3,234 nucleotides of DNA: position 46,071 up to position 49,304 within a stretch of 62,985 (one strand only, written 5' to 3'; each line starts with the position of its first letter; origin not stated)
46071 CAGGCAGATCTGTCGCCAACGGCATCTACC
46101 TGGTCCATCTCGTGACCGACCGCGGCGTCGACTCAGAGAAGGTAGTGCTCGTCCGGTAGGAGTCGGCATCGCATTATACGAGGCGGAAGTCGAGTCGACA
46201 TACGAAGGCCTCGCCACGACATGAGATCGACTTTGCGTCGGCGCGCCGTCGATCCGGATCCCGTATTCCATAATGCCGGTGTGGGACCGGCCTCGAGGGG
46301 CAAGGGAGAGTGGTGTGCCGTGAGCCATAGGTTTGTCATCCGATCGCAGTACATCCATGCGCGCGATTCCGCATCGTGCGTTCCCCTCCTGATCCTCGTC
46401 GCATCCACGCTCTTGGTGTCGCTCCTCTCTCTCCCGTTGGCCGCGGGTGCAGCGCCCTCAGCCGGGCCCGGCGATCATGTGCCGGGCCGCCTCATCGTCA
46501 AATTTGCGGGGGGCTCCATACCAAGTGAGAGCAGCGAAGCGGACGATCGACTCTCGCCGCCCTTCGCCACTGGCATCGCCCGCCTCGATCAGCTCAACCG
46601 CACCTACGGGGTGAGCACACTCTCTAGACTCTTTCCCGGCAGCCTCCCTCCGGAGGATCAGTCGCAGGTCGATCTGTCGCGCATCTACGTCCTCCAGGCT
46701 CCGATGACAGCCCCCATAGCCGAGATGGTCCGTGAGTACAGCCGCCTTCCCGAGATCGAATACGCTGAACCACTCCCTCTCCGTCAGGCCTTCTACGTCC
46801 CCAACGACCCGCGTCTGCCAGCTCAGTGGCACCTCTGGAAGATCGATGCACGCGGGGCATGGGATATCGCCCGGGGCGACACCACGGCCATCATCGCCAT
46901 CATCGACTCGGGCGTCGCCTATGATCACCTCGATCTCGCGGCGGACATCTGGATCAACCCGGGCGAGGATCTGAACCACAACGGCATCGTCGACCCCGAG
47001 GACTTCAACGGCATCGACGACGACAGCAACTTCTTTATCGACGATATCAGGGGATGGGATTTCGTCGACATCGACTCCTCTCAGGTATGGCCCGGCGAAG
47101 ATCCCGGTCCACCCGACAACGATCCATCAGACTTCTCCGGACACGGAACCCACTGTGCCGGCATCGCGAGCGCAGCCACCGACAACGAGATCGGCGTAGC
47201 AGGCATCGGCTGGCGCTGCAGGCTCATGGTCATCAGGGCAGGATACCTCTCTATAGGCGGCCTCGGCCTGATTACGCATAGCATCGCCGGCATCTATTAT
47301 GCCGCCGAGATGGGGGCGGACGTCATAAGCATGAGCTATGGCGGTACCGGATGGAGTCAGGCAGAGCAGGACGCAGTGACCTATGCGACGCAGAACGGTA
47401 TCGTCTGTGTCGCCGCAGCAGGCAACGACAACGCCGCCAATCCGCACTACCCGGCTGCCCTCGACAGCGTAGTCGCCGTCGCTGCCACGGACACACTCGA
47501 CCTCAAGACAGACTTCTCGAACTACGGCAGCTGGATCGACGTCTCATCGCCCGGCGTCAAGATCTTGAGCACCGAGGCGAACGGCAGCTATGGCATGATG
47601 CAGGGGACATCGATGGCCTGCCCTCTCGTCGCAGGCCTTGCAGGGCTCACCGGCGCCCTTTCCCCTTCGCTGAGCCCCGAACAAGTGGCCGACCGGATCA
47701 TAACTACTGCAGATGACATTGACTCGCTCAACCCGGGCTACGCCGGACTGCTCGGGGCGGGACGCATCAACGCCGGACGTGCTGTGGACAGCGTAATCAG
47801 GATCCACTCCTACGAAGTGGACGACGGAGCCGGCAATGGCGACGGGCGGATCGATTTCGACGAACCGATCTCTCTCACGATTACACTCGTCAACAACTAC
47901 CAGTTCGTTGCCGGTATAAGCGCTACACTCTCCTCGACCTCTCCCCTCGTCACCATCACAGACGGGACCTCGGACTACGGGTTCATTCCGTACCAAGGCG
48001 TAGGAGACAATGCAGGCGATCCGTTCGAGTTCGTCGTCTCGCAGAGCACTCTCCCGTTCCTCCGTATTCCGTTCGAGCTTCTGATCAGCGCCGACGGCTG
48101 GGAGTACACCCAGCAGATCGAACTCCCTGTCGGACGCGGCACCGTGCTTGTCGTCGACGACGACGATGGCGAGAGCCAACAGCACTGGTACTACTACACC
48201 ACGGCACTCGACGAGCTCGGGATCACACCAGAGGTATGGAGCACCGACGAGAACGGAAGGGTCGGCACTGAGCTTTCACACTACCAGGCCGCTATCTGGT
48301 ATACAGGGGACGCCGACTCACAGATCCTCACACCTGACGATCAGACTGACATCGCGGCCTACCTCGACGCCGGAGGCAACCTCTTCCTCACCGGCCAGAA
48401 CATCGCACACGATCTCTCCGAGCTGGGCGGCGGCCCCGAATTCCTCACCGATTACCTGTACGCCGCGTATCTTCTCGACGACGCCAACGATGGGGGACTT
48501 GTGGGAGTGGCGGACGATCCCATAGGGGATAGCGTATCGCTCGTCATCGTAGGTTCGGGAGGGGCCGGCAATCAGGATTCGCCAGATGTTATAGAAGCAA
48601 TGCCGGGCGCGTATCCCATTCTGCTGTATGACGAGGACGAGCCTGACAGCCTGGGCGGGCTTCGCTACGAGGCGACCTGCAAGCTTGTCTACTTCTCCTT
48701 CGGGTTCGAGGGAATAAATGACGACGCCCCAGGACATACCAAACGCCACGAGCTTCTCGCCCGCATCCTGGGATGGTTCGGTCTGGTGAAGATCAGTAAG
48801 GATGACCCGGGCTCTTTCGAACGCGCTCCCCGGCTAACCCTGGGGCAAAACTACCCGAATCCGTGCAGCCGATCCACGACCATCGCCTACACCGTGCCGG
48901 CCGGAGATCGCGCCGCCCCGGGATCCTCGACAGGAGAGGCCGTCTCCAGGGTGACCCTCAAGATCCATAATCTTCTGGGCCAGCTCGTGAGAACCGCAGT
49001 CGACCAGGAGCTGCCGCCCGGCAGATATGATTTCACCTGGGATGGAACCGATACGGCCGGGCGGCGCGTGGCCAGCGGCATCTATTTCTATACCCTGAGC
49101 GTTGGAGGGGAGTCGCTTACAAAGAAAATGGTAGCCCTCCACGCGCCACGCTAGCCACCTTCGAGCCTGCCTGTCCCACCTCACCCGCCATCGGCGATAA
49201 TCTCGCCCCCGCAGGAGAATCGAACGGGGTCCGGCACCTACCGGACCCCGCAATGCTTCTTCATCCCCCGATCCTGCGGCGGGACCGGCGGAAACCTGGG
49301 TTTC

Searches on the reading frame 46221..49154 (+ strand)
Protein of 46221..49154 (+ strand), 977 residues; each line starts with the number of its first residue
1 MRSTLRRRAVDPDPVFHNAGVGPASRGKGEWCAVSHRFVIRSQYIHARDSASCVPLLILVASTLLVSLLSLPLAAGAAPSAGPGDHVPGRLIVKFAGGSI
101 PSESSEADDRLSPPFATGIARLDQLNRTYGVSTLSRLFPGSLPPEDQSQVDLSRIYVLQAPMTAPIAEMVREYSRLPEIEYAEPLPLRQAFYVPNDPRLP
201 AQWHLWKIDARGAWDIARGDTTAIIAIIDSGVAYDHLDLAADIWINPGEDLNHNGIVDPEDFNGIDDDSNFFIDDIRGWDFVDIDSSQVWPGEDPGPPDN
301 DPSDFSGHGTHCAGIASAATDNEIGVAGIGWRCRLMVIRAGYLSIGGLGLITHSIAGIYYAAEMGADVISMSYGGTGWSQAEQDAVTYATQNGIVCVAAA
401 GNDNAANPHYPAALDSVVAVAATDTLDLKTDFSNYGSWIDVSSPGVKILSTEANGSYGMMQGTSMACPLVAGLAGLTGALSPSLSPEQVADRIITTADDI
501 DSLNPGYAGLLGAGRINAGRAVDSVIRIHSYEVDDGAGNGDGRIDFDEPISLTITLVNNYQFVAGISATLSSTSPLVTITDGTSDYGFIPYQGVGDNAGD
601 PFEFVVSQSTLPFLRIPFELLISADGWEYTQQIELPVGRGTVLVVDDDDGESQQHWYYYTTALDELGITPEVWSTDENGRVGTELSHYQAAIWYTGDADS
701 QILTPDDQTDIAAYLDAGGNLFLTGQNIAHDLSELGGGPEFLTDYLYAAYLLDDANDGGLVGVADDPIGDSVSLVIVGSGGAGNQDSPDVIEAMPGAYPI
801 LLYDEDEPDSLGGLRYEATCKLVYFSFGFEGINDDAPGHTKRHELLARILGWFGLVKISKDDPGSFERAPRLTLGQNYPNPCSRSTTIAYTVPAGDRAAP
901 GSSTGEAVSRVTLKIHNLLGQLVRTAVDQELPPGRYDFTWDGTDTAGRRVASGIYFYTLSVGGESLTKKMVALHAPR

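Call 38: search_protein_families(library=pfam, proteins=[window:46221-49154:+], max_evalue=0.00001)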
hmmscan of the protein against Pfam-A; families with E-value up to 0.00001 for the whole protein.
window:46221-49154:+ (977 aa): 3 families
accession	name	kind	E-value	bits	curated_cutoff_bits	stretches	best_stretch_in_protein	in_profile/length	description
PF00082.27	Peptidase_S8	-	4.3e-50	171.1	21.8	1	223-504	4-278/288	Subtilase family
PF13860.13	FlgD_ig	-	2.7e-11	43.7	27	1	905-960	19-74/79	FlgD Ig-like domain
PF22148.1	Fervidolysin_NPro-like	-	1.1e-06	29.3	21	0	148-184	44-80/81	Fervidolysin N-terminal prodomain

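Call 52: search_protein_families(library=ncbifam, proteins=[window:46221-49154:+], max_evalue=0.01)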
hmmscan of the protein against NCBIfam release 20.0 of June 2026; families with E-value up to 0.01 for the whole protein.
window:46221-49154:+ (977 aa): 12 families
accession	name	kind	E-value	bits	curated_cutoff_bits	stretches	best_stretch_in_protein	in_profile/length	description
TIGR03921.1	T7SS_mycosin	equivalog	1.3e-42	146.2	278.75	1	291-525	35-288/353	type VII secretion-associated serine protease mycosin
NF033595.1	denti_PrtP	equivalog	1.6e-39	136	300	2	369-525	342-505/606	dentilisin complex serine proteinase subunit PrtP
TIGR03895.1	protease_PatA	subfamily_domain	4.7e-19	68.6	421.05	1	315-518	5-221/606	PatA/PatG family cyanobactin maturation protease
NF049966.1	QH_SP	equivalog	2.5e-11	43.3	165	1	355-497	77-211/219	subtilisin-like serine protease QhpE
NF005176.1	PRK06655.1-1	equivalog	1.1e-07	31.9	230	1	900-961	88-149/197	flagellar hook assembly protein FlgD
NF051851.1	AtpSerPepEprS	equivalog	1.5e-06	26.5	1700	1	384-524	215-365/988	autotransporter serine peptidase EprS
TIGR04183.1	Por_Secre_tail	domain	4e-06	26.7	23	1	878-971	2-70/72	T9SS type A sorting domain-containing protein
NF040553.1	SGO_0316_fam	subfamily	9.8e-06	23.5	1400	1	440-489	670-723/1486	SGO_0316/SGO_0317 family LPXTG-anchored serine peptidase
NF033707.1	T9SS_sortase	equivalog_domain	4.6e-05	21.3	420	1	876-966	1000-1082/1095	type IX secretion system sortase PorU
NF052228.1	T9SS_PorZ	equivalog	0.00014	20.5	260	1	910-960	696-741/757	type IX secretion system anionic LPS delivery protein PorZ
NF009276.0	PRK12633.1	equivalog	0.00046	20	383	1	906-961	126-181/234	flagellar basal body rod modification protein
NF009277.0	PRK12634.1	equivalog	0.0035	17.5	333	1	898-957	111-170/221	flagellar basal body rod modification protein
